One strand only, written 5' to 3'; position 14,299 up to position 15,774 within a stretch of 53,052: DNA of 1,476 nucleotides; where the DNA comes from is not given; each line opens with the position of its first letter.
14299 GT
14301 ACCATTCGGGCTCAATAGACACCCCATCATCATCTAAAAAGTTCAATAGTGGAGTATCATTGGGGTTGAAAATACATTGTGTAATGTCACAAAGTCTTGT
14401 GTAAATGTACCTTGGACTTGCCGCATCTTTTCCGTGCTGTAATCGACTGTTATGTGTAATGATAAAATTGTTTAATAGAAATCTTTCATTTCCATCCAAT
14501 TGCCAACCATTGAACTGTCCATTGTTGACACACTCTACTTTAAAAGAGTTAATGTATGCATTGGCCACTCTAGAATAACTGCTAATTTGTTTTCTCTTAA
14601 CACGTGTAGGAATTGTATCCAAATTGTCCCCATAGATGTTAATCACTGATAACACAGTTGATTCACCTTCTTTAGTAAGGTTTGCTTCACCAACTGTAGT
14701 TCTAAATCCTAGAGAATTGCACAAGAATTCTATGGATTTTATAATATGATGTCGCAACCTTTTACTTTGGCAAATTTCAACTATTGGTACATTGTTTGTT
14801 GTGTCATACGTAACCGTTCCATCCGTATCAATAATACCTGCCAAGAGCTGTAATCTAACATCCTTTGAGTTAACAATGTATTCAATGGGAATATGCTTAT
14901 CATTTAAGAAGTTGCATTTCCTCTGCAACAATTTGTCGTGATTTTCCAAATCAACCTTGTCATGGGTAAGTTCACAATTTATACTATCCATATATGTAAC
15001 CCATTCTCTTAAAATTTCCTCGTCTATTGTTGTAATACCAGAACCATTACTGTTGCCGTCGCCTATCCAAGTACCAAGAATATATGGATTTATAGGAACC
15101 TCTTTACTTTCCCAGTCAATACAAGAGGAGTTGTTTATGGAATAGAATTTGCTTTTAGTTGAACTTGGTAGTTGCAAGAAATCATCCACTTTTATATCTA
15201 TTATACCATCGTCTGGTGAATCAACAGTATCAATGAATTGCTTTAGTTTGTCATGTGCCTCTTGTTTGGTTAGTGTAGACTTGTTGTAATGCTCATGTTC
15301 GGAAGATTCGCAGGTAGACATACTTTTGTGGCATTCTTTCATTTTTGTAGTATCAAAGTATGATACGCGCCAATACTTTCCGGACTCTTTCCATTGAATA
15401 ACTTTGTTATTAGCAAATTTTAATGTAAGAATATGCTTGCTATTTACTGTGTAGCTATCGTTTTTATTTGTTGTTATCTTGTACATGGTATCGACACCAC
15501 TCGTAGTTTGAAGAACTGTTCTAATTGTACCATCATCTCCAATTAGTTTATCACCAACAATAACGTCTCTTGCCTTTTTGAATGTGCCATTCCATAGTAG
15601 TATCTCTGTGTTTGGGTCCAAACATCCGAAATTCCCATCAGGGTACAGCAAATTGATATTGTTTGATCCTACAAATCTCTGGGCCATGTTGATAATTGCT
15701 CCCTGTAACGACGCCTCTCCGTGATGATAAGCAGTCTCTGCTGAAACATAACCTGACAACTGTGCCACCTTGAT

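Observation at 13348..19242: Topoisomerase II carries two paralogous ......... inteins at catalytic motifs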

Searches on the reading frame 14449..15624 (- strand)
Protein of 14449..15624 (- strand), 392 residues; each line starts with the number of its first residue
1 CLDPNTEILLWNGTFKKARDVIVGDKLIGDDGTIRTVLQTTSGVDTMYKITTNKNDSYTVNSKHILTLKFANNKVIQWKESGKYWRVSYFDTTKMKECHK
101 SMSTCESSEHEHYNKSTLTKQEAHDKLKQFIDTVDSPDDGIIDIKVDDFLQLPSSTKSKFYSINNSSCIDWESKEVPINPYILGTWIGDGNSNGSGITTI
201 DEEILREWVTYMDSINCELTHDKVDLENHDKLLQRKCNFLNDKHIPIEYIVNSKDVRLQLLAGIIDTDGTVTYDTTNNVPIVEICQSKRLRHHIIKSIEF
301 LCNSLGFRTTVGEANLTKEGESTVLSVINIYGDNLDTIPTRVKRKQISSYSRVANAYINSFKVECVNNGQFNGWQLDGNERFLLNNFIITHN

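Call 4: search_protein_families(library=pfam, proteins=[window:14449-15624:-], max_evalue=0.1)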
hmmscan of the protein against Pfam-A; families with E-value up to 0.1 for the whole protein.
window:14449-15624:- (392 aa): 4 families
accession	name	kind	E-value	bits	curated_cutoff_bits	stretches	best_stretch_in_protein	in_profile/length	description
PF05203.21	Hom_end_hint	-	3e-23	83.4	32.1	1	1-391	1-228/228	Hom_end-associated Hint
PF05204.19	Hom_end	-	1.5e-06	28.7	21.1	1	245-322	2-73/110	Homing endonuclease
PF14528.11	LAGLIDADG_3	-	0.00024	21.7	22.5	1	256-337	2-76/82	LAGLIDADG-like domain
PF23888.1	DUF7240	-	0.06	14.1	27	0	94-154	24-84/104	Family of unknown function (DUF7240)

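Call 8: search_solved_structures(query=window:14449-15624:-, max_evalue=0.01)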
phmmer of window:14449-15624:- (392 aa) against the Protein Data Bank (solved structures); distinct sequences matched with E-value up to 0.01: 9.
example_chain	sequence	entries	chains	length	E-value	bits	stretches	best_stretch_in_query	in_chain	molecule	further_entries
6mx6_A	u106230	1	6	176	3.3e-07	33.1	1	1-68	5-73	Pre-mRNA-processing-splicing factor 8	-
6owu_A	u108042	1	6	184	4.1e-07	32.8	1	1-68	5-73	PRP8 protein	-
1dfa_A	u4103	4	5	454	5.9e-07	32.3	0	1-54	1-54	PI-SCEI ENDONUCLEASE | ENDONUCLEASE PI-SCEI | PI-SCEI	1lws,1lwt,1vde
6mwy_A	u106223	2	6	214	1.2e-06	31.3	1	1-68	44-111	Pre-mRNA-processing-splicing factor 8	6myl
1um2_A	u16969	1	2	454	1.4e-06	31.1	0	5-54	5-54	ENDONUCLEASE PI-SCEI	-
1jva_A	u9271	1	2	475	2.4e-06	30.3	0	5-54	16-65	VMA1-DERIVED HOMING ENDONUCLEASE X10SSS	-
1ef0_A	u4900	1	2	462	2.4e-06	30.3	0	5-54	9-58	PI-SCEI ENDONUCLEASE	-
9cop_A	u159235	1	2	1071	1.7e-05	27.5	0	1-54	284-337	V-type proton ATPase catalytic subunit A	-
1gpp_A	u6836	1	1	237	0.0046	19.5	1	1-54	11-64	ENDONUCLEASE PI-SCEI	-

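Call 23: find_homologous_proteins(query=window:14449-15624:-, max_evalue=0.00001)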
Query window:14449-15624:- (392 aa): 13 proteins with E <= 0.00001 among 1385 candidates.
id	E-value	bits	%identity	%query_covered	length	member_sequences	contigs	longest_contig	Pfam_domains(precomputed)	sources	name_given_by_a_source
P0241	4.7e-50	189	35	100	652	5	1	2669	PF05203.22,PF04997.18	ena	-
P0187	1.7e-42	164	35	64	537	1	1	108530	PF05204.20,PF05203.22,PF14528.12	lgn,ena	-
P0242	4.3e-39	153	27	100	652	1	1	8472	PF03796.22,PF05203.22,PF14528.12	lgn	-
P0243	6.2e-33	133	31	100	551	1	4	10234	PF05203.22,PF04997.18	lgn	-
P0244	5.3e-29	120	50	19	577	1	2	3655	PF05203.22,PF04997.18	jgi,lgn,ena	-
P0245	2.1e-24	105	35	39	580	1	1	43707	PF05203.22,PF00004.36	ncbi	ncbi:unnamed protein product [Sphagnum tenellum]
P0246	3.0e-24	104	27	100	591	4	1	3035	PF03159.25,PF05203.22,PF17846.7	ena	-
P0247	3.7e-20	91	34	33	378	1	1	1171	PF01195.26,PF05203.22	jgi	jgi:replicative DNA helicase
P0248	3.4e-17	81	30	56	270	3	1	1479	PF05203.22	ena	-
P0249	1.2e-8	53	26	59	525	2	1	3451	PF06559.17,PF22769.2,PF14528.12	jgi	jgi:deoxycytidine triphosphate deaminase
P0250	2.5e-8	52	27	43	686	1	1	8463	PF14528.12,PF00154.28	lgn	-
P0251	3.8e-7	48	34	42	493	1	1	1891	PF13604.13,PF14528.12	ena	-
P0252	2.3e-6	45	28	40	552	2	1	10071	PF05204.20,PF03796.22,PF13481.13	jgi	jgi:replicative DNA helicase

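Call 29: search_protein_representatives(protein=window:14449-15624:-)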
Query: 392 residues. Proteins with E-value up to 0.001 (for the whole library): 12644; up to 1e-10: 6246; up to 1e-30: 1769. The best 150 are listed.
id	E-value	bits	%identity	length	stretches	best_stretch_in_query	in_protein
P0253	1.3e-155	534.8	45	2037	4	1-227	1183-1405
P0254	4.3e-136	470.6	36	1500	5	5-392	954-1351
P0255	1.6e-119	416.1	40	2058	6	1-103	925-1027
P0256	3.1e-118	411.8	39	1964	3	1-223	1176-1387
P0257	3.6e-117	408.3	52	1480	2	1-224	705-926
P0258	2.7e-114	398.8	52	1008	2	1-224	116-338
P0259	2.8e-113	395.5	41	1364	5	1-279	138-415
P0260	3.9e-102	358.8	49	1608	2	1-226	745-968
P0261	6.0e-97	341.7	46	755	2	1-256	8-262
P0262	1.5e-96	340.4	49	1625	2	1-231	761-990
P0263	1.5e-94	333.9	45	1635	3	1-231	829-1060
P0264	4.4e-92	325.7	47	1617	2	1-225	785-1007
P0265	9.1e-92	324.7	49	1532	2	1-227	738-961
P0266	1.1e-90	321.1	44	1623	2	1-236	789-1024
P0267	2.9e-90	319.7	44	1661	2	1-243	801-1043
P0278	1.4e-74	268.1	39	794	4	1-188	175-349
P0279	1.0e-73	265.3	40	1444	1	1-392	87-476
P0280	2.7e-72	260.6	37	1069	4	140-392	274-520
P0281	1.7e-71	258.0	40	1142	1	1-392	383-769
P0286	1.3e-68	248.5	44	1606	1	1-392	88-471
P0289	7.5e-66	239.4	35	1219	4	139-392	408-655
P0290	2.3e-65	237.8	43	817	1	1-388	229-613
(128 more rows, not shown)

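Call 57: search_protein_families(library=pfam, proteins=[P0254, P0278, P0279, P0280, P0281, P0286, P0289, P0290], max_evalue=0.00001)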
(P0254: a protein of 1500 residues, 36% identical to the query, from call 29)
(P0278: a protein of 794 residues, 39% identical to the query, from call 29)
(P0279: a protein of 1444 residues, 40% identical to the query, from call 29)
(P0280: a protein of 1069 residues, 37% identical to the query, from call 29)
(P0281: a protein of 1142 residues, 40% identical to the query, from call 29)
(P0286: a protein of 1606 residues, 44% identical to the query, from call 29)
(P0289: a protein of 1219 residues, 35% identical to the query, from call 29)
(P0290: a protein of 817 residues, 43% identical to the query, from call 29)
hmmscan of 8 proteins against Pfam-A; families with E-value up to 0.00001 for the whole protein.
P0254 (1500 aa): 6 families
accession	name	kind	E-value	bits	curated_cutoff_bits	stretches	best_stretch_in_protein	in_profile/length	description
PF04997.17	RNA_pol_Rpb1_1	-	2.7e-57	194.9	39.7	2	25-267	2-241/312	RNA polymerase Rpb1, domain 1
PF05203.21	Hom_end_hint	-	5.8e-52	177.4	32.1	3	269-701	5-228/228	Hom_end-associated Hint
PF00623.25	RNA_pol_Rpb1_2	-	7.6e-16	59.2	25.3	1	1353-1406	5-58/166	RNA polymerase Rpb1, domain 2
PF05204.19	Hom_end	-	5.3e-11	43.1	21.1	0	1206-1283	2-79/110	Homing endonuclease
PF14528.11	LAGLIDADG_3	-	5.2e-09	36.7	22.5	0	1218-1270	3-55/82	LAGLIDADG-like domain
PF01079.26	Hint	-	1.9e-06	28.1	29.7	0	700-779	10-97/213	Hint module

P0278 (794 aa): 2 families
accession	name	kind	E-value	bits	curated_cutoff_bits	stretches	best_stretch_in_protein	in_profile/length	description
PF04997.17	RNA_pol_Rpb1_1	-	4.6e-32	112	39.7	1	16-175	123-280/312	RNA polymerase Rpb1, domain 1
PF05203.21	Hom_end_hint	-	7.3e-31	108.3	32.1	2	552-657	1-111/228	Hom_end-associated Hint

P0279 (1444 aa): 3 families
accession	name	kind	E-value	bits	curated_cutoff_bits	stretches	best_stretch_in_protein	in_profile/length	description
PF05203.21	Hom_end_hint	-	5.1e-16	59.8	32.1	1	87-475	1-228/228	Hom_end-associated Hint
PF00176.29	SNF2-rel_dom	-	3.4e-10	39.9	24.9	1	478-752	29-263/290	SNF2-related domain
PF04851.21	ResIII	-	6.7e-07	29.8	22.5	1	477-640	34-162/164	Type III restriction enzyme, res subunit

P0280 (1069 aa): 5 families
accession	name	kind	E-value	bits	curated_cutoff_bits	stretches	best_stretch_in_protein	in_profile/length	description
PF05203.21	Hom_end_hint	-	7.9e-35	121.3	32.1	2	678-750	1-82/228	Hom_end-associated Hint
PF14528.11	LAGLIDADG_3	-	8.9e-16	58.4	22.5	0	884-936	2-55/82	LAGLIDADG-like domain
PF05204.19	Hom_end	-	3.5e-14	53.3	21.1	0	873-939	2-68/110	Homing endonuclease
PF01079.26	Hint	-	1.8e-07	31.4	29.7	0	676-752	11-95/213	Hint module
PF13481.12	AAA_25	-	5.2e-07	29.9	27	1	539-653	73-185/195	AAA domain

P0281 (1142 aa): 5 families
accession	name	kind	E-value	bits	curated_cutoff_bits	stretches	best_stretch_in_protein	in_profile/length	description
PF03104.25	DNA_pol_B_exo1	-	7.3e-42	143.9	23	1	138-376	2-242/242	DNA polymerase family B, exonuclease domain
PF00136.26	DNA_pol_B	-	1e-15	57.9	23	1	844-1002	5-143/453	DNA polymerase family B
PF05203.21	Hom_end_hint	-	8.7e-15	55.8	32.1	1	383-521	1-160/228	Hom_end-associated Hint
PF05204.19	Hom_end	-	1.1e-07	32.4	21.1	1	626-708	2-85/110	Homing endonuclease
PF07724.20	AAA_2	-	7.9e-06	26.5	27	0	1083-1116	1-34/166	AAA domain (Cdc48 subfamily)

P0286 (1606 aa): 2 families
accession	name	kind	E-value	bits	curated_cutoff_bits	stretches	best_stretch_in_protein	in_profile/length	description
PF05203.21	Hom_end_hint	-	1.3e-15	58.5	32.1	1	93-470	6-228/228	Hom_end-associated Hint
PF05204.19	Hom_end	-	1.3e-09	38.5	21.1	1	327-414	2-90/110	Homing endonuclease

P0289 (1219 aa): 6 families
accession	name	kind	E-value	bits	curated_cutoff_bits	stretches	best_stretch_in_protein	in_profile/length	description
PF05203.21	Hom_end_hint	-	6.5e-44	151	32.1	2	327-395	1-78/228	Hom_end-associated Hint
PF14528.11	LAGLIDADG_3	-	3.8e-16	59.6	22.5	1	1023-1093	3-70/82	LAGLIDADG-like domain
PF13155.12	Toprim_2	-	2e-13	50.9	22.1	1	165-255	1-88/88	Toprim-like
PF05204.19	Hom_end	-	8.4e-13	48.8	21.1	0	1011-1073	2-65/110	Homing endonuclease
PF13662.12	Toprim_4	-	4.1e-07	30.6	25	1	163-243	2-81/85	Toprim domain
PF01751.28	Toprim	-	4.9e-07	30.3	23.1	1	164-236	2-80/96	Toprim domain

P0290 (817 aa): 2 families
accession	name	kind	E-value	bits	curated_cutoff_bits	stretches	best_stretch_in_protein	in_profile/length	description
PF05203.21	Hom_end_hint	-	1e-15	58.8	32.1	1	229-340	1-125/228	Hom_end-associated Hint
PF05204.19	Hom_end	-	2.6e-06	28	21.1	1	470-538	2-71/110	Homing endonuclease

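Call 58: predict_structure(alignment_id=A1)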
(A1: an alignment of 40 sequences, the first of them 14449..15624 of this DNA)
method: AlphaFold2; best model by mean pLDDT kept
length: 392 residues; sequences in the alignment: 40
mean_pLDDT: 90.9   pTM: 0.88
mean pLDDT of the five models: 90.9, 90.5, 90.3, 89.7, 89.6
residues with pLDDT >= 90: 308; 70-90: 48; 50-70: 31; < 50: 5
segments of 3 or more residues with pLDDT < 50: 224-227
pLDDT, mean of each block of 10 residues (from residue 1): 97 97 98 98 98 94 97 95 95 96 84 78 97 94 97 97 97 96 90 74 93 85 52 55 87 98 96 91 91 93 96 84 90 95 95 81 97 97 96 91
secondary structure, 60 per line:
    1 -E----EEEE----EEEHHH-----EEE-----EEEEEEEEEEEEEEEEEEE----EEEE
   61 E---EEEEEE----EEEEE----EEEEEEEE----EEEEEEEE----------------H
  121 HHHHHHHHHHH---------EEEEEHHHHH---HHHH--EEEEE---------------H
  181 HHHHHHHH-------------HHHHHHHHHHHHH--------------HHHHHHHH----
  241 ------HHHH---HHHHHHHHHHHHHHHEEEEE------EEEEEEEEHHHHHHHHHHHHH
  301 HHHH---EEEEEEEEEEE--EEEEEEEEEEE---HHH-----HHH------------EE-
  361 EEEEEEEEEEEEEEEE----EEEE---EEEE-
elements in order: E7-10 E15-17 E26-28 E34-52 E57-61 E65-70 E75-79 E84-91 E96-103 H120-131 E141-145 H146-150 H154-157 E160-164 H180-188 H202-214 H229-236 H247-250 H254-268 E269-273 E280-287 H288-304 E308-318 E321-331 E361-376 E381-384 E388-391

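Call 62: fold_search(model_id=the predicted structure, library=pdb)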
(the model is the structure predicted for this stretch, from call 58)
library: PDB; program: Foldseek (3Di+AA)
matches with E <= 10: 773; with E <= 0.001: 20
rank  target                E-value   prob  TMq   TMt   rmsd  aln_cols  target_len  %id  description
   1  1ef0_A                2.8e-25  1.00  0.71  0.66   6.3       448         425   19  CRYSTAL STRUCTURE OF PI-SCEI MINIPRECURSOR (released 2000-06-07)
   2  1dfa                  3.2e-25  1.00  0.70  0.68   6.1       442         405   19  CRYSTAL STRUCTURE OF PI-SCEI IN C2 SPACE GROUP (released 1999-12-08)
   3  1jva_B                5.1e-25  1.00  0.72  0.67   5.3       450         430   19  CRYSTAL STRUCTURE OF THE VMA1-DERIVED ENDONUCLEASE BEARING THE N AND C EXTEIN PROPEPTIDES (released 2002-08-29)
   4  1vde_A                2.0e-24  1.00  0.72  0.67   5.7       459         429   20  PI-SCEI, A HOMING ENDONUCLEASE WITH PROTEIN SPLICING ACTIVITY (released 1998-04-08)
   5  1vde_B                3.0e-24  1.00  0.73  0.68   5.4       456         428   20  PI-SCEI, A HOMING ENDONUCLEASE WITH PROTEIN SPLICING ACTIVITY (released 1998-04-08)
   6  1um2_B                9.2e-24  1.00  0.72  0.68   5.7       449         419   20  Crystal Structure of the Vma1-Derived Endonuclease with the Ligated Extein Segment (released 2004-09-22)
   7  1jva_A                1.9e-23  1.00  0.68  0.64   6.3       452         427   18  CRYSTAL STRUCTURE OF THE VMA1-DERIVED ENDONUCLEASE BEARING THE N AND C EXTEIN PROPEPTIDES (released 2002-08-29)
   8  1lwt_A                6.4e-23  1.00  0.72  0.64   5.8       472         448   19  Crystal structure of the intein homing endonuclease PI-SceI bound to its substrate DNA (Ca2+ free) (released 2002-09-27)
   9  1um2_A                1.8e-22  1.00  0.69  0.66   6.3       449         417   19  Crystal Structure of the Vma1-Derived Endonuclease with the Ligated Extein Segment (released 2004-09-22)
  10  1ef0_B                2.4e-22  1.00  0.71  0.71   5.5       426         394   21  CRYSTAL STRUCTURE OF PI-SCEI MINIPRECURSOR (released 2000-06-07)
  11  1lws_A                5.7e-22  1.00  0.73  0.67   5.7       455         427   20  Crystal structure of the intein homing endonuclease PI-SceI bound to its recognition sequence (released 2002-09-27)
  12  7qsu                  6.9e-12  1.00  0.47  0.50   9.4       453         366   14  Crystal structure of homing endonuclease-associated TliVMA intein (C1A, d333-339) (released 2022-03-30)
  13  1gpp                  3.2e-09  1.00  0.30  0.51   5.3       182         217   19  Crystal structure of the S.cerevisiae Homing Endonuclease PI-SceI Domain I (released 2002-09-19)
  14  7qss                  1.6e-08  1.00  0.47  0.43  17.7       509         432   14  Crystal structure of homing endonuclease-associated TliVMA intein (C1A) (released 2022-03-30)
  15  6mwy_A                3.5e-07  1.00  0.24  0.65   3.5       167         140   19  The Prp8 intein of Cryptococcus gattii (released 2019-11-06)
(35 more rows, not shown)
